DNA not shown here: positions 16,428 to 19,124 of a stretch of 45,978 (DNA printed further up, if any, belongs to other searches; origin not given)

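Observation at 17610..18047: An apparently intact NlpC/P60 (C40) cysteine-peptidase domain inserted into the B5 domain of PheRS beta subunit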

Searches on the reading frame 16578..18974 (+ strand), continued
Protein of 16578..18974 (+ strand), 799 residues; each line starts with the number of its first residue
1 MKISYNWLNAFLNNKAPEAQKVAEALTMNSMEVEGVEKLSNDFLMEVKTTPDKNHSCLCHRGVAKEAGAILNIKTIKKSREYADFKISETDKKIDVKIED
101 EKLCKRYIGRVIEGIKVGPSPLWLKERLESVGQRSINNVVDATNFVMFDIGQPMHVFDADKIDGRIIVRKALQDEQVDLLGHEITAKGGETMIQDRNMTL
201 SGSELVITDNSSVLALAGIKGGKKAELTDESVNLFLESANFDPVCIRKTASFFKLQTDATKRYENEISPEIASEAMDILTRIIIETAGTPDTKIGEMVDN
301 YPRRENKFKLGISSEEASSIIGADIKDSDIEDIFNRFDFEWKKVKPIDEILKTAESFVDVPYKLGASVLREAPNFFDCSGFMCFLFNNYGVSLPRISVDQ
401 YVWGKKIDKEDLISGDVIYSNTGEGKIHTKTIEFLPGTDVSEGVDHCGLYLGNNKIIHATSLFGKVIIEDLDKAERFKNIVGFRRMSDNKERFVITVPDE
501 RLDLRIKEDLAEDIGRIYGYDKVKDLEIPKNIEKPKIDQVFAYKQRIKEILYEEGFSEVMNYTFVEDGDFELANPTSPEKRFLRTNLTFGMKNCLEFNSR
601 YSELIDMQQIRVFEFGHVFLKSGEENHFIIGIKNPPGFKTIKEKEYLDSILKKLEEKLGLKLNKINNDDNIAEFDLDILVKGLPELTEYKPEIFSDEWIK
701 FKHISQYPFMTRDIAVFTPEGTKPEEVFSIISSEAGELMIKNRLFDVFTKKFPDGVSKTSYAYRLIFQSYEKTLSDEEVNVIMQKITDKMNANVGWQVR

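Call 24: find_related_loci(query=A1, collection=genome_contigs, flank=6000)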
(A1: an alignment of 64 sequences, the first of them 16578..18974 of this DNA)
Query A1 (799 aa) in genome_contigs; peptide patterns used: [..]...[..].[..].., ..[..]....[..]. (x = any residue, [..] = any of these).
600 stretches matched a pattern (row limit reached: there are more); 599 encode a relative of the query (tblastn E <= 1e-3); the best 80 are kept; 80 distinct loci.
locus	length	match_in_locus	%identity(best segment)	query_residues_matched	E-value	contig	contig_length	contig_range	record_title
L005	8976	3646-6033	41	1-799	0e+0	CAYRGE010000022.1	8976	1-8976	MAG TPA_asm: uncultured Candidatus Saccharibacteria bacterium isolate SRP345593_co1_113 genome assembly, contig: NODE_30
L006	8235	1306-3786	40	1-799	0e+0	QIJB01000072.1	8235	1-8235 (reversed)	MAG: Candidatus Campbellbacteria bacterium isolate SZUA-82 Ga0063293_10010869, whole genome shotgun sequence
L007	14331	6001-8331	38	1-799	3e-180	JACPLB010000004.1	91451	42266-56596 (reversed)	MAG: Candidatus Kaiserbacteria bacterium isolate NC_groundwater_510_Ag_S-0.1um_48_15 S35_SO-1_scaffold_37270, whole geno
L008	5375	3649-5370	43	1-725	9e-84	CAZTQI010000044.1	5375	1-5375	MAG TPA_asm: uncultured Candidatus Saccharibacteria bacterium isolate SRP272421_co1_226 genome assembly, contig: NODE_58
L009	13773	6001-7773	42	1-799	3e-77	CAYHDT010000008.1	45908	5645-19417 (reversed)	MAG TPA_asm: uncultured Candidatus Saccharibacteria bacterium isolate ERP119705_co10_179 genome assembly, contig: NODE_5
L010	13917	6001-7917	40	1-799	3e-73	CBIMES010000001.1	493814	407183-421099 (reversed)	MAG TPA_asm: uncultured bacterium isolate SRR16817029_binner123_Refined_20 genome assembly, contig: ERZ27393973.5, whole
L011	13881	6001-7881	38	1-799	5e-73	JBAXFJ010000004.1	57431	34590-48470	MAG: bacterium isolate ELA268 MAG268_4, whole genome shotgun sequence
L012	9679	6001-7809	39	1-799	3e-72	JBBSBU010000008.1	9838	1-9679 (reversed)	MAG: Candidatus Paceibacteria bacterium isolate La6_metabat2.185 La6_metabat2.185_K_2244159_L_9838_cov_8.0000, whole gen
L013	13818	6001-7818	43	1-799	8e-70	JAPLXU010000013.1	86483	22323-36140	MAG: Candidatus Nomurabacteria bacterium isolate LacPavin_0419_WC70L_MAG_39_11 LacPavin_0419_WC70L_scaffold_473875, whol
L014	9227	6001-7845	39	1-799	9e-69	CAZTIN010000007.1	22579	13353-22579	MAG TPA_asm: uncultured Candidatus Saccharibacteria bacterium isolate SRP329715_co2_273 genome assembly, contig: NODE_45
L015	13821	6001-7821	36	1-799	2e-68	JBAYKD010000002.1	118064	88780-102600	MAG: Candidatus Paceibacterota bacterium isolate SO_2016_GW1_71 scaffold00355_OW334_2016, whole genome shotgun sequence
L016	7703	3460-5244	38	1-799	5e-68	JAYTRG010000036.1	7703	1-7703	MAG: Candidatus Parcubacteria bacterium isolate GFS_4738 GFS_4738_35, whole genome shotgun sequence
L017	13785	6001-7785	39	1-799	2e-67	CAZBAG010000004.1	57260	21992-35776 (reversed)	MAG TPA_asm: uncultured Candidatus Saccharibacteria bacterium isolate SRP219642_co5_575 genome assembly, contig: NODE_67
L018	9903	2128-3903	37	1-799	6e-67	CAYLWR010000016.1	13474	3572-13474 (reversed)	MAG TPA_asm: uncultured Candidatus Saccharibacteria bacterium isolate SRP135725_co2_473 genome assembly, contig: k141_32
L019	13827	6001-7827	38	1-799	1e-65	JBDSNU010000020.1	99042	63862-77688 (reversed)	MAG: Candidatus Paceibacterota bacterium isolate cluster1_bin.423 k127_935461, whole genome shotgun sequence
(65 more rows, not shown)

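Call 30: predict_structure(alignment_id=A1)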
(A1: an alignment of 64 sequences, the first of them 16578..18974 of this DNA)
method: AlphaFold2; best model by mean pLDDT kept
length: 799 residues; sequences in the alignment: 64
mean_pLDDT: 89.9   pTM: 0.67
mean pLDDT of the five models: 89.9, 89.2, 88.6, 88.1, 87.4
residues with pLDDT >= 90: 550; 70-90: 202; 50-70: 45; < 50: 2
segments of 3 or more residues with pLDDT < 50: none
pLDDT, mean of each block of 10 residues (from residue 1): 95 96 92 90 92 91 96 94 92 94 95 97 94 92 97 95 95 90 59 76 93 92 92 96 91 87 92 96 96 95 90 94 92 95 96 96 93 95 95 94 96 97 90 91 95 96 97 95 95 95 93 88 65 71 89 88 88 75 93 91 78 94 93 83 91 89 90 91 77 54 68 92 91 89 87 86 90 89 94 90
secondary structure, 60 per line:
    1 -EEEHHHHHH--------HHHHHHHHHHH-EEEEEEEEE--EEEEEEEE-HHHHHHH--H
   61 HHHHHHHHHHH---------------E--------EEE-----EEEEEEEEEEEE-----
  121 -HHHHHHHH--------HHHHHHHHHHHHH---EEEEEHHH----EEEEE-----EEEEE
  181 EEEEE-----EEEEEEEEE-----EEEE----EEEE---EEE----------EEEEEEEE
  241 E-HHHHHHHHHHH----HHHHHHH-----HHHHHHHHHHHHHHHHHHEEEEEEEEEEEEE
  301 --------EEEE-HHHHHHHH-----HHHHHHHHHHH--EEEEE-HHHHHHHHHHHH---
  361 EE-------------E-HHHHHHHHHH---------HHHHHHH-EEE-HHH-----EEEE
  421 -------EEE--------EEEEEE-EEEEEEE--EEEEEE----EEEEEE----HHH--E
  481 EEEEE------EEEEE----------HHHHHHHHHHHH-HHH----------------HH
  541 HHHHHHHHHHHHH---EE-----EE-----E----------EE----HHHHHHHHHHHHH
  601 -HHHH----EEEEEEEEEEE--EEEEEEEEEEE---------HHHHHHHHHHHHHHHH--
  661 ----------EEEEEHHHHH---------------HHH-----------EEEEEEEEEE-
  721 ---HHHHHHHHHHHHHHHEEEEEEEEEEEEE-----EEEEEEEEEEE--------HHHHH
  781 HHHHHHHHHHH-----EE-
elements in order (helices of 4 or more, strands of 3 or more residues): E2-4 H5-10 H19-29 E31-39 E42-49 H51-57 H60-71 E96-98 E104-115 H122-129 H138-150 E154-158 E166-170 E176-185 E191-199 E205-208 E213-216 E220-222 E233-241 H243-253 H258-264 H270-287 E288-300 E309-312 H314-321 H327-337 E340-344 H346-357 H378-387 H397-403 E405-407 E417-420 E428-430 E439-444 E446-452 E455-460 E465-470 E480-485 E492-496 H507-518 H539-553 H588-600 H602-605 E610-620 E623-633 H643-658 E671-675 H676-680 E710-719 H724-738 E739-751 E757-767 H776-791
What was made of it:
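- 17490..17609 (+): B5 domain, N-terminal half (aa ~305-344: strand, helix, helix, strand). The AlphaFold2 model has E309-312, H314-321, H327-337 and E340-344 (call 30).
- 18051..18137 (+): B5 domain, C-terminal half (aa 492-520; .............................). The model has E492-496 and H507-518 (call 30).
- On NlpC/P60 (Pfam PF00877, MEROPS C40): AlphaFold2 pLDDT is 93-97 in the insert (call 30).
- Checked: An AlphaFold2 model gives pLDDT 93-97 across the insert, which lies between B5 strands 340-344 and 492-496 (call 30).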

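Call 36: fold_search(model_id=the predicted structure, library=pdb)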
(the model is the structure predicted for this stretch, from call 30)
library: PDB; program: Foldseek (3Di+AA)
matches with E <= 10: 1346; with E <= 0.001: 104
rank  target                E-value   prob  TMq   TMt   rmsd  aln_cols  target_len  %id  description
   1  9a5b_B                5.7e-47  1.00  0.53  0.53  18.5       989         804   18  Integrative model of SYFA-SYFB by crosslinking MS and deep learning (released 2024-09-18)
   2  6oz5_B                7.3e-46  1.00  0.48  0.48  19.8       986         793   20  Escherichia coli tRNA synthetase in complex with compound 3 (released 2020-11-18)
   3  1pys_B                1.5e-45  1.00  0.54  0.55  19.5       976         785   20  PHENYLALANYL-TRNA SYNTHETASE FROM THERMUS THERMOPHILUS (released 1997-11-19)
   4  2rhs_D                6.7e-45  1.00  0.52  0.53  18.8       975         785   18  PheRS from Staphylococcus haemolyticus- rational protein engineering and inhibitor studies (released 2007-11-06)
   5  6oz5_D                9.2e-45  1.00  0.47  0.48  20.2       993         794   20  Escherichia coli tRNA synthetase in complex with compound 3 (released 2020-11-18)
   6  6p8t_E                1.1e-44  1.00  0.49  0.49  20.2       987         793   18  Acinetobacter baumannii tRNA synthetase in complex with compound 1 (released 2020-11-18)
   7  4p71_A                1.1e-44  1.00  0.49  0.49  20.3       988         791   18  Apo PheRS from P. aeuriginosa (released 2014-06-25)
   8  6p8t_A                3.8e-44  1.00  0.48  0.48  20.1       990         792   18  Acinetobacter baumannii tRNA synthetase in complex with compound 1 (released 2020-11-18)
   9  2rhq_B                8.9e-44  1.00  0.53  0.54  19.3       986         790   18  PheRS from Staphylococcus haemolyticus- rational protein engineering and inhibitor studies (released 2007-11-06)
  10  6p8t_B                1.5e-43  1.00  0.47  0.49  20.0       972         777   18  Acinetobacter baumannii tRNA synthetase in complex with compound 1 (released 2020-11-18)
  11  2iy5_B                2.0e-43  1.00  0.54  0.55  19.2       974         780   20  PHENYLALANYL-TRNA SYNTHETASE FROM THERMUS THERMOPHILUS complexed with tRNA and a phenylalanyl-adenylate analog (released 2006-09-06)
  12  2rhs_B                1.1e-42  1.00  0.52  0.53  17.6       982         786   18  PheRS from Staphylococcus haemolyticus- rational protein engineering and inhibitor studies (released 2007-11-06)
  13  1b7y_B                2.0e-42  1.00  0.54  0.56  19.4       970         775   20  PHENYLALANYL TRNA SYNTHETASE COMPLEXED WITH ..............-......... (released 2000-01-26)
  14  3pco_B                3.8e-41  1.00  0.49  0.50  18.6       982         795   20  crystal structure of E. coli phenylalanine-tRNA synthetase complexed with phenylalanine and AMP (released 2011-03-02)
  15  7db8_B                8.8e-40  1.00  0.46  0.44  19.7       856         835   16  Crystal structure of Mycobacterium tuberculosis phenylalanyl-tRNA synthetase in complex with compound PF-3845 (released 2021-01-13)
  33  7cfl_A                2.2e-09  1.00  0.15  0.88   2.2       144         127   33  X-ray structure of autolysin Acd24020 catalytic domain from Clostridium difficile (released 2020-11-25)
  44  7v6s_A                2.7e-07  1.00  0.14  0.85   2.9       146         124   27  Crystal structure of bacterial peptidase (released 2022-08-24)
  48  4fdy_A                3.4e-07  1.00  0.14  0.36  13.4       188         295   21  Crystal structure of a similar to lipoprotein, NLP/P60 family (SAV0400) from Staphylococcus aureus subsp. aureus Mu50  (released 2012-07-25)
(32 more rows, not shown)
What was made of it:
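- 16578..18977 (+): pheT (PheRS beta, 799 aa), the host gene of the insert. It lacks the B2/tRNA_bind domain. Foldseek top hits are PheRS beta chains (call 36).
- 17610..18050 (+): NlpC/P60 (C40) cysteine hydrolase domain inserted in the B5 hairpin (aa 345-491). Foldseek TM 0.88 (call 36).
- On NlpC/P60 (Pfam PF00877, MEROPS C40): Foldseek gives 7cfl_A TM 0.88 with rmsd 2.2 A, and 7v6s TM 0.85 (call 36).
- Closest known: Free-standing proteins derived from PheRS beta domains. Same: CtdA appears among the Foldseek hits of the model (call 36).
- Checked: Foldseek matches the insert to 7cfl_A with TM 0.88 and rmsd 2.2 A (call 36).
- The AlphaFold2 model has pLDDT 93-97 in the insert (call 30), and Foldseek gives TM 0.88 to 7cfl and 0.85 to MepS (call 36).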

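Call 41: find_encoding_contigs(protein=P0067, flank=5000, max_places=1)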
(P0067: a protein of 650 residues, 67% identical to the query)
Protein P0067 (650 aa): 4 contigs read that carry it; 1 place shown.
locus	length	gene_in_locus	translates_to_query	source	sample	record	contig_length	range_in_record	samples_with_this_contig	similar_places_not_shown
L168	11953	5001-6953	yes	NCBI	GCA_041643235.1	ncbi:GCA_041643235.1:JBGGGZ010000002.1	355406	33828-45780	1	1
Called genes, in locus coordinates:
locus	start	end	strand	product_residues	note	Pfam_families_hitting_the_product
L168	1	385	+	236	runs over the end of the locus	PF00318:Ribosomal_S2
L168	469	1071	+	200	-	PF00889:EF_TS, PF25025:EF-Ts_N (weak)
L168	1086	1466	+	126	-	-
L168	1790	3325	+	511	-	PF13632:Glyco_trans_2_3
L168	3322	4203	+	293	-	PF08308:PEGA (weak)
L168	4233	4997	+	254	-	PF01409:tRNA-synt_2d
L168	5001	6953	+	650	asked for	PF03483:B3_4, PF03484:B5, PF17759:tRNA_synthFbeta, PF03147:FDX-ACB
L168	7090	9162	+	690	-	PF02518:HATPase_c, PF00204:DNA_gyraseB, PF01751:Toprim, PF00986:DNA_gyraseB_C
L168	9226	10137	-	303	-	PF07705:CARDB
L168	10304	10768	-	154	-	-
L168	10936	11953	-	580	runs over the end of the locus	PF07973:tRNA_SAD, PF00587:tRNA-synt_2b, PF03129:HGTP_anticodon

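Call 42: find_encoding_contigs(protein=P0096, flank=5000, max_places=1)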
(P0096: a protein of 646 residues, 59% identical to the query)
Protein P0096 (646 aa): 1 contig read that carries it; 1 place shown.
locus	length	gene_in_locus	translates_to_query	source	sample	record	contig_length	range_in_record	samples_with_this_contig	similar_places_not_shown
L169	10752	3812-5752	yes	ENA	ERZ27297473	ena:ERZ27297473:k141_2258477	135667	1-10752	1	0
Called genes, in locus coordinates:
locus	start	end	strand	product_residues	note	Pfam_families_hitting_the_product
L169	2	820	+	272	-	?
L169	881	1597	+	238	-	PF00318:Ribosomal_S2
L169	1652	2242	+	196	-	PF00889:EF_TS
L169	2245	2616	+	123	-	-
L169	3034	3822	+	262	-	PF01409:tRNA-synt_2d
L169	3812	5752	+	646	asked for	PF03483:B3_4, PF03484:B5, PF17759:tRNA_synthFbeta, PF03147:FDX-ACB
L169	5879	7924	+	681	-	PF02518:HATPase_c, PF00204:DNA_gyraseB, PF01751:Toprim, PF00986:DNA_gyraseB_C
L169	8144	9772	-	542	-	PF07705:CARDB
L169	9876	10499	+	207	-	PF04203:Sortase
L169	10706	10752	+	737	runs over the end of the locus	PF18911:PKD_4 (faint), PF27345:Y4bG_N (faint)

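Call 43: find_encoding_contigs(protein=P0086, flank=5000, max_places=1)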
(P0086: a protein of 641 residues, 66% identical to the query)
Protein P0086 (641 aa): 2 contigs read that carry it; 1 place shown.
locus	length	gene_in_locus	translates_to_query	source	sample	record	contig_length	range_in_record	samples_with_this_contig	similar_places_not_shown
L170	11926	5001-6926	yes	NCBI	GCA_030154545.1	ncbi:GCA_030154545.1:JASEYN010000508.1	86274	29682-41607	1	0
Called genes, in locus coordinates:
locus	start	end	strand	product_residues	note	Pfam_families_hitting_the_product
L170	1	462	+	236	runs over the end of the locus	PF00318:Ribosomal_S2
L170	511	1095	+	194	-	PF25025:EF-Ts_N (weak), PF00889:EF_TS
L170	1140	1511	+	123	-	-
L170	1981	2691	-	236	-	-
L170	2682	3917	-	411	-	PF13506:Glyco_transf_21, PF03142:Chitin_synth_2 (faint), PF00535:Glycos_transf_2, PF10111:Glyco_tranf_2_2, PF13641:Glyco_tranf_2_3, PF13632:Glyco_trans_2_3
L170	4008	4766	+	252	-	PF01409:tRNA-synt_2d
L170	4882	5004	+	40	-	-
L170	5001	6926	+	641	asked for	PF03483:B3_4, PF03484:B5, PF17759:tRNA_synthFbeta, PF03147:FDX-ACB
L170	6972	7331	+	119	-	-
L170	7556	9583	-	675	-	PF17876:CSD2, PF00773:RNB, PF00575:S1 (weak)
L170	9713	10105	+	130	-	PF00886:Ribosomal_S16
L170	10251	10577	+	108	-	PF13083:KH_KhpA-B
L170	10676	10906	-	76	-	-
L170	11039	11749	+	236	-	PF01746:tRNA_m1G_MT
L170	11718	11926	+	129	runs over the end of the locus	-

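Call 44: find_encoding_contigs(protein=P0075, flank=5000, max_places=1)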
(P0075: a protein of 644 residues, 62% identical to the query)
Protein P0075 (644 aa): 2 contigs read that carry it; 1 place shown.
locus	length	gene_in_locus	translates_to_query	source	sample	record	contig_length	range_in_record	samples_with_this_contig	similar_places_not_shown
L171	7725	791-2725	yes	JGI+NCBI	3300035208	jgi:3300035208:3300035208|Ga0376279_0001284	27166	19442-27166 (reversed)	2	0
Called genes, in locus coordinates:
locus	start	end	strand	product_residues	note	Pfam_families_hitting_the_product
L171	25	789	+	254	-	PF01409:tRNA-synt_2d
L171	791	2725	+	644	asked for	PF03483:B3_4, PF03484:B5, PF17759:tRNA_synthFbeta, PF03147:FDX-ACB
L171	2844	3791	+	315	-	PF00953:Glycos_transf_4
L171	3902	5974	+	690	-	PF02518:HATPase_c, PF00204:DNA_gyraseB, PF01751:Toprim, PF00986:DNA_gyraseB_C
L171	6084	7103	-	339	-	PF07705:CARDB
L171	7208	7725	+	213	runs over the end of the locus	PF04203:Sortase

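Call 54: list_cluster_members(proteins=[window:16578-18974:+, P0269, P0126, P0206])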
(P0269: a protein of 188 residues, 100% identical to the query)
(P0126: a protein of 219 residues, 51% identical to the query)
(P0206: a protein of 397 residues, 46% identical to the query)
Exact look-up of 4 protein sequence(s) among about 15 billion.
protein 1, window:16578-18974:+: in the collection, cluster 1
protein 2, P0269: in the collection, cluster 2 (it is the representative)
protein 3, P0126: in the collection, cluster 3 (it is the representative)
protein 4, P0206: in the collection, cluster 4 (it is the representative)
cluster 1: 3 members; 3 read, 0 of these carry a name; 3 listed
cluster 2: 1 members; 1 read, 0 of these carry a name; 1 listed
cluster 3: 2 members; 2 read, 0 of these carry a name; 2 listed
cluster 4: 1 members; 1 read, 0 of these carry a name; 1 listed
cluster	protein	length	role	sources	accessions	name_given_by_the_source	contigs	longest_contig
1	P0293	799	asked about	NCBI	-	-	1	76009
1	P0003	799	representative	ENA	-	-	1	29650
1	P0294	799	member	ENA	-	-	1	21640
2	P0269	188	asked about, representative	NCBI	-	-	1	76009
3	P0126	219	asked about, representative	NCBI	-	-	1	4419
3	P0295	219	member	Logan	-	-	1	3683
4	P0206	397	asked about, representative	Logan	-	-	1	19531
